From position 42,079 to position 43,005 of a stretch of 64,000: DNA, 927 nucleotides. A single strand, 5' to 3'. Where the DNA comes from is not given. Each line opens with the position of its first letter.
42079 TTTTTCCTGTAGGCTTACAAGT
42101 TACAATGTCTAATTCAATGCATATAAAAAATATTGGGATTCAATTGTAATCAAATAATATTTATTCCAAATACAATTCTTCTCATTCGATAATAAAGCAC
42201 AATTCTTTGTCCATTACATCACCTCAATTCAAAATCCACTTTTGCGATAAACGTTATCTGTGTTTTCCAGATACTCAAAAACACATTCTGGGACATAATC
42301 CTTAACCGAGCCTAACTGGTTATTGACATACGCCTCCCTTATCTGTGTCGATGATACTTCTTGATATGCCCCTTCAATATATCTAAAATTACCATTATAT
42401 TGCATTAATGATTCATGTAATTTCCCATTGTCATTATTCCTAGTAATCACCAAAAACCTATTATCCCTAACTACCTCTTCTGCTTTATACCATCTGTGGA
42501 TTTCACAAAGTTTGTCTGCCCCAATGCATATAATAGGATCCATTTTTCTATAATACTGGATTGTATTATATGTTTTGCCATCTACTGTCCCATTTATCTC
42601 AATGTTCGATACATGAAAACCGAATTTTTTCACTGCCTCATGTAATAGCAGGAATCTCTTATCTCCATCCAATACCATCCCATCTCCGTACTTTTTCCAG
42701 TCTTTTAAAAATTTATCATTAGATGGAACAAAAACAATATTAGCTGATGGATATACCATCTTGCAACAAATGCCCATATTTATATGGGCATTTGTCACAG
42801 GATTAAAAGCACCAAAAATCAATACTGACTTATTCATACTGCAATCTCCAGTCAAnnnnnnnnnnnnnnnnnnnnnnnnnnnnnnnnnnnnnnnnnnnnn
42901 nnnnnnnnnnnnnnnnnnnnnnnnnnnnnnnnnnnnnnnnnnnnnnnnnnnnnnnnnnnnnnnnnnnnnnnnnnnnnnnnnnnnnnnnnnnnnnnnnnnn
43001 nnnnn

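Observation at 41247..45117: Contiguous phage-borne nicotinamide-to-NAD+ salvage module (PncA-like, HD-like, PncB, NadD/NMNAT, NadE)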

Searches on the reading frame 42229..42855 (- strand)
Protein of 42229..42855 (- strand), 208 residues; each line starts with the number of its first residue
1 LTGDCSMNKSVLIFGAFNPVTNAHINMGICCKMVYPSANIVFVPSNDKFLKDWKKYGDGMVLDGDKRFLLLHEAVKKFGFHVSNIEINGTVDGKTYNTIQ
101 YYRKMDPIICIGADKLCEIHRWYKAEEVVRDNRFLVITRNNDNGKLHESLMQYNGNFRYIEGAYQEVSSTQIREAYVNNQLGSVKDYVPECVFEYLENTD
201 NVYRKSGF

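Call 3: search_protein_families(library=pfam, proteins=[window:42229-42855:-], max_evalue=0.01)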
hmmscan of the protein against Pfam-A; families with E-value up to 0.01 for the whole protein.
window:42229-42855:- (208 aa): 2 families
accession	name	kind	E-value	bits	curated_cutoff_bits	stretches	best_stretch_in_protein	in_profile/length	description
PF01467.32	CTP_transf_like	-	1.7e-09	38.4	21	1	13-174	2-132/133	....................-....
PF16581.11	HIGH_NTase1_ass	-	8.1e-05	23.1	26.7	1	143-200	54-107/205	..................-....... C-terminal region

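Call 4: search_protein_families(library=ncbifam, proteins=[window:42229-42855:-], max_evalue=0.01)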
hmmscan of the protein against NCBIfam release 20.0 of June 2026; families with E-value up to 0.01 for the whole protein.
window:42229-42855:- (208 aa): 13 families
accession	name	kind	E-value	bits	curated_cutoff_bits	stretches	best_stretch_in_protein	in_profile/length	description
TIGR00482.1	TIGR00482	equivalog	6.9e-24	84.9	112.45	1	12-198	1-190/194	nicotinate (nicotinamide) nucleotide adenylyltransferase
NF000840.1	PRK00071.1-3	equivalog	5.5e-23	81.5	150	1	7-204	5-199/201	nicotinate-nucleotide adenylyltransferase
NF005519.0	PRK07152.1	equivalog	7.5e-23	81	315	1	12-190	4-180/361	nicotinate-nucleotide adenylyltransferase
NF000841.0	PRK00071.1-4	equivalog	8.1e-14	51.9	197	1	7-199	6-189/194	nicotinate-nucleotide adenylyltransferase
NF000839.0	PRK00071.1-1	equivalog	1.8e-09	37.9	187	1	11-149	9-147/219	nicotinate-nucleotide adenylyltransferase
NF000842.0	PRK00071.2-1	equivalog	1.9e-08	34.2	167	1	100-188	87-178/191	nicotinate-nucleotide adenylyltransferase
NF000843.0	PRK00071.2-2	equivalog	4.1e-06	26.4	240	1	12-149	16-151/212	nicotinate-nucleotide adenylyltransferase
NF000845.0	PRK00071.2-4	equivalog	6.9e-05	22.3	210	1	95-144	92-142/197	nicotinate-nucleotide adenylyltransferase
TIGR01510.1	coaD_prev_kdtB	equivalog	0.0011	19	103.3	0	162-198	119-153/155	pantetheine-phosphate adenylyltransferase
TIGR00125.1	cyt_tran_rel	domain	0.0018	18.4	27.7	1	11-75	2-60/65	adenylyltransferase/cytidyltransferase family protein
NF003791.0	PRK05379.2-3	equivalog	0.0038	16.5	409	1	132-200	104-171/340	bifunctional nicotinamide-nucleotide adenylyltransferase/Nudix hydroxylase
NF006479.0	PRK08887.1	equivalog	0.0059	16.4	164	0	62-136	46-130/174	nicotinate-nicotinamide nucleotide adenylyltransferase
NF000846.0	PRK00071.2-5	equivalog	0.0075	15.8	329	0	13-140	24-149/210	nicotinate-nucleotide adenylyltransferase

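Call 5: search_protein_families(library=phrogs, proteins=[window:42229-42855:-], max_evalue=0.001)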
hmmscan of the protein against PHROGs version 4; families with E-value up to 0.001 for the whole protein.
window:42229-42855:- (208 aa): 0 families

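Call 27: search_solved_structures(query=window:42229-42855:-, show_alignments=3, max_evalue=0.01)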
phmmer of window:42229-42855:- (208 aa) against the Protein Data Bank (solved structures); distinct sequences matched with E-value up to 0.01: 7.
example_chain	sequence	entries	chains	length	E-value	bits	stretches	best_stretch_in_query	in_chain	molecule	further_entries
2h29_A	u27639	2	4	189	4.7e-08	36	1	7-197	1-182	Probable nicotinate-nucleotide adenylyltransferase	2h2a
5llt_A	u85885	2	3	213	5.1e-05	26.1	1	11-196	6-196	Nicotinate-nucleotide adenylyltransferase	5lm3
1kam_A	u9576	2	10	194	0.00067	22.5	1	9-198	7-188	NICOTINATE-NUCLEOTIDE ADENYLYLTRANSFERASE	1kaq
1kku_A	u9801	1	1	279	0.00085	22.1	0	119-203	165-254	NICOTINAMIDE MONONUCLEOTIDE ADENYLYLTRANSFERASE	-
1kqn_A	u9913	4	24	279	0.00096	22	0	119-203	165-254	NICOTINAMIDE MONONUCLEOTIDE ADENYLYL TRANSFERASE | Nicotinamide/nicotinic acid mononucleotide adenylyltransferase 1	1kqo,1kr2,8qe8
1gzu_A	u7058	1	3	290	0.001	21.9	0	119-203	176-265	NICOTINAMIDE MONONUCLEOTIDE ADENYLYL TRANSFERASE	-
8aih_A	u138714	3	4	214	0.0012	21.6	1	12-199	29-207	Probable nicotinate-nucleotide adenylyltransferase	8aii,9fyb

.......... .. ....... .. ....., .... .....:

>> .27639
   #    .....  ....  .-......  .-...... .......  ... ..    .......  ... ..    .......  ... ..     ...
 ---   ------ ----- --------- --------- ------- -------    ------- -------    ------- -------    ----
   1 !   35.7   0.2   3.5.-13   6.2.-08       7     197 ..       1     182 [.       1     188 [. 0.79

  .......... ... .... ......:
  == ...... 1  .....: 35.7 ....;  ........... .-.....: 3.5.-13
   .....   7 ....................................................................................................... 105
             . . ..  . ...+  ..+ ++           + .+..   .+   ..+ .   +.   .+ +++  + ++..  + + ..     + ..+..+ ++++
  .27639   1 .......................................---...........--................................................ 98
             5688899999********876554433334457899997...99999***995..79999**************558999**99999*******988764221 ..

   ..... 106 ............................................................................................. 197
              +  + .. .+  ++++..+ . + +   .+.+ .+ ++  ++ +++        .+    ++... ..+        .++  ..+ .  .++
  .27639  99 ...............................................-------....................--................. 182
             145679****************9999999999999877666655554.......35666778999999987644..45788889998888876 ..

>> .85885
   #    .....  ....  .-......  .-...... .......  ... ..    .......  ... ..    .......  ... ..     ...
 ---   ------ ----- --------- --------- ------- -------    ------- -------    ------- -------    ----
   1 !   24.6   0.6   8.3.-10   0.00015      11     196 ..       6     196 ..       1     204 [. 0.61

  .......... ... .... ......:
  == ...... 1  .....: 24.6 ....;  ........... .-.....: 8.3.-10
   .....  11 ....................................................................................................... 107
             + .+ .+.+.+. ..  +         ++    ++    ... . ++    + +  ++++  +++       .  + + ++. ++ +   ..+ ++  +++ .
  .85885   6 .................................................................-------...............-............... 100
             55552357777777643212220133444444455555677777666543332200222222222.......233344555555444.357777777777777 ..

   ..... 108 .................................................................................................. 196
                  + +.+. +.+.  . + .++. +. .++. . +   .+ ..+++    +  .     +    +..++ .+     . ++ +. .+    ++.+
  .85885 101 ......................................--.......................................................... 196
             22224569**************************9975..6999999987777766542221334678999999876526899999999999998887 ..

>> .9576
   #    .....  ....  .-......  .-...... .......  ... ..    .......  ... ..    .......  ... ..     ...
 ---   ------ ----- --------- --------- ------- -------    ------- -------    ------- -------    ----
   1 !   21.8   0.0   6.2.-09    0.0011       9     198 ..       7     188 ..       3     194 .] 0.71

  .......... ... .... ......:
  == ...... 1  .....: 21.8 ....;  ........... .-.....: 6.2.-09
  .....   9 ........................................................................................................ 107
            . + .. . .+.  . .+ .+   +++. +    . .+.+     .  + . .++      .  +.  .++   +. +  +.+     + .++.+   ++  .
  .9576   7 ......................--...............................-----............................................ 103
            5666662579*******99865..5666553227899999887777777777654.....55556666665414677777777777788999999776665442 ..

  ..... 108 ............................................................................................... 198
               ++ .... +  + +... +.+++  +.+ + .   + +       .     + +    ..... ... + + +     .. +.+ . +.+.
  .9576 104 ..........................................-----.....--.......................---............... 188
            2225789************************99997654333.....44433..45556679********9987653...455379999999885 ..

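Call 55: search_protein_families(library=padloc, proteins=[window:42229-42855:-], max_evalue=0.001)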
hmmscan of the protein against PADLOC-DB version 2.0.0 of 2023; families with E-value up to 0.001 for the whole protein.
window:42229-42855:- (208 aa): 0 families
